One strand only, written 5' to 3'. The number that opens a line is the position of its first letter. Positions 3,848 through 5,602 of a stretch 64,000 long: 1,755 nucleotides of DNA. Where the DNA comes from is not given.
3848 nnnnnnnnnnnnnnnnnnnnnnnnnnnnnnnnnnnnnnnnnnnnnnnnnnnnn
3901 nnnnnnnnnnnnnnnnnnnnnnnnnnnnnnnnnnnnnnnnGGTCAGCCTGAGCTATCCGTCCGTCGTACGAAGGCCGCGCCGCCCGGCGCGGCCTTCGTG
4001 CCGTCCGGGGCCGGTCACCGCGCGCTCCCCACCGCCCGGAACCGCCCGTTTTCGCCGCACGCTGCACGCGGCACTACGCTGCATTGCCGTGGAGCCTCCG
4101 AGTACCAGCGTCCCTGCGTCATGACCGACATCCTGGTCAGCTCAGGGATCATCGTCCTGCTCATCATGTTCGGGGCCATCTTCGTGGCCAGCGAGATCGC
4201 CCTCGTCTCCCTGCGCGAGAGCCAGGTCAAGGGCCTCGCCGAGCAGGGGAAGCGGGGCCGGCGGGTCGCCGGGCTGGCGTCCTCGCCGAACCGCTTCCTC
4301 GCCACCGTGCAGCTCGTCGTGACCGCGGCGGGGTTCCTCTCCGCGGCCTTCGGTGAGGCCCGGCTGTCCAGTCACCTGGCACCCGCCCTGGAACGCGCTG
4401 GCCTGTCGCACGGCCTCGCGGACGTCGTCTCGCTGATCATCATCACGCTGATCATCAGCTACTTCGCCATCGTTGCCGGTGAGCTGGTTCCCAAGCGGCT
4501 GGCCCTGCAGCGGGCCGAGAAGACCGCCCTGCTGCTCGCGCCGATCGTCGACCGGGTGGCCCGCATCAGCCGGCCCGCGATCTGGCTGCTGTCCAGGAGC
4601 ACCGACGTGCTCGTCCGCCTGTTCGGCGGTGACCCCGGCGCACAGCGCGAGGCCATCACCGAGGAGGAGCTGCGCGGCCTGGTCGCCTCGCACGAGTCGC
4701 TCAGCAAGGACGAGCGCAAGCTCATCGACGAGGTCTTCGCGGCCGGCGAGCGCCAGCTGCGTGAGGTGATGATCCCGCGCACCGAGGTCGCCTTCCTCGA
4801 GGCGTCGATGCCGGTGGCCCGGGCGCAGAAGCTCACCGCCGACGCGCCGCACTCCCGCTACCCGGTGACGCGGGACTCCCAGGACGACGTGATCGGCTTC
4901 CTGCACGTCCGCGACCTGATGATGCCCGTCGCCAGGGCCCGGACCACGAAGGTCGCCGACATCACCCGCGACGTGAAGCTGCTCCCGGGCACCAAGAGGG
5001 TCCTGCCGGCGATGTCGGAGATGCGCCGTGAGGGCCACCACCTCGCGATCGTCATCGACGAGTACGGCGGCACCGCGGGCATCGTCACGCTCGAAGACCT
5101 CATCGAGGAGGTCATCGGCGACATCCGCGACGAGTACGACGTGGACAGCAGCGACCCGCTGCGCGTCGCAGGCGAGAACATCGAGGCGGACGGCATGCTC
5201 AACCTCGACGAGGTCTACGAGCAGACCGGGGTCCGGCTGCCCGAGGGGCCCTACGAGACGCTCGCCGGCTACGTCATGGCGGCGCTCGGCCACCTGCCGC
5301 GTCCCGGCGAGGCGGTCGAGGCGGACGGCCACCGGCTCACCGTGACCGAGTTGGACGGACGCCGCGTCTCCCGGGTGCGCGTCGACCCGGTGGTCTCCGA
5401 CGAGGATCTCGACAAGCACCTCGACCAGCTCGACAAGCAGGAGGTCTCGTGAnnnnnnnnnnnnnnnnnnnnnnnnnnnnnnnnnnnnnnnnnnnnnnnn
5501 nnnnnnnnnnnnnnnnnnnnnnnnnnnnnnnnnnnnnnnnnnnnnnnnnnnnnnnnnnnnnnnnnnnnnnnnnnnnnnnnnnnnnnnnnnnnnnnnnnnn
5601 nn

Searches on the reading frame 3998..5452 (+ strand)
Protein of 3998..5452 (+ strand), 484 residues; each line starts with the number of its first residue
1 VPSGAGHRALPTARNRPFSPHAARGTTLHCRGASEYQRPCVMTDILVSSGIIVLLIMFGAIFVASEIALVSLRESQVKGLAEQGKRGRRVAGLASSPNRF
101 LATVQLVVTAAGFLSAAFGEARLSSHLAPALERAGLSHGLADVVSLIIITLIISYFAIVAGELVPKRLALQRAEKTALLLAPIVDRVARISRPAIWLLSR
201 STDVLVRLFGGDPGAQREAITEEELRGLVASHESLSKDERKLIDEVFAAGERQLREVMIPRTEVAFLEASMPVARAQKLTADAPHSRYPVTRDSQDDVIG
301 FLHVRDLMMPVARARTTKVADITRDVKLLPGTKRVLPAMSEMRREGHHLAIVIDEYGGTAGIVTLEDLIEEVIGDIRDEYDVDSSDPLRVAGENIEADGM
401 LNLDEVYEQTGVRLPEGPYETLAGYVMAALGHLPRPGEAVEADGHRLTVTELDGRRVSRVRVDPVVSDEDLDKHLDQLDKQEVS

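Call 75: search_protein_families(library=pfam, proteins=[window:3998-5452:+], max_evalue=0.001)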
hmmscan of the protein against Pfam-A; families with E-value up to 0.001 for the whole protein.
window:3998-5452:+ (484 aa): 3 families
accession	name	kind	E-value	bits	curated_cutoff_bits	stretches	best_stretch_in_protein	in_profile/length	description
PF01595.25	CNNM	-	8e-44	149.9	28.4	1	51-234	2-173/181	Cyclin M transmembrane N-terminal domain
PF03471.22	CorC_HlyC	-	8.3e-22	77.4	27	1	392-464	5-79/81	Transporter associated domain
PF00571.33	CBS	-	3.5e-13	50.1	24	2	319-373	1-56/57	CBS domain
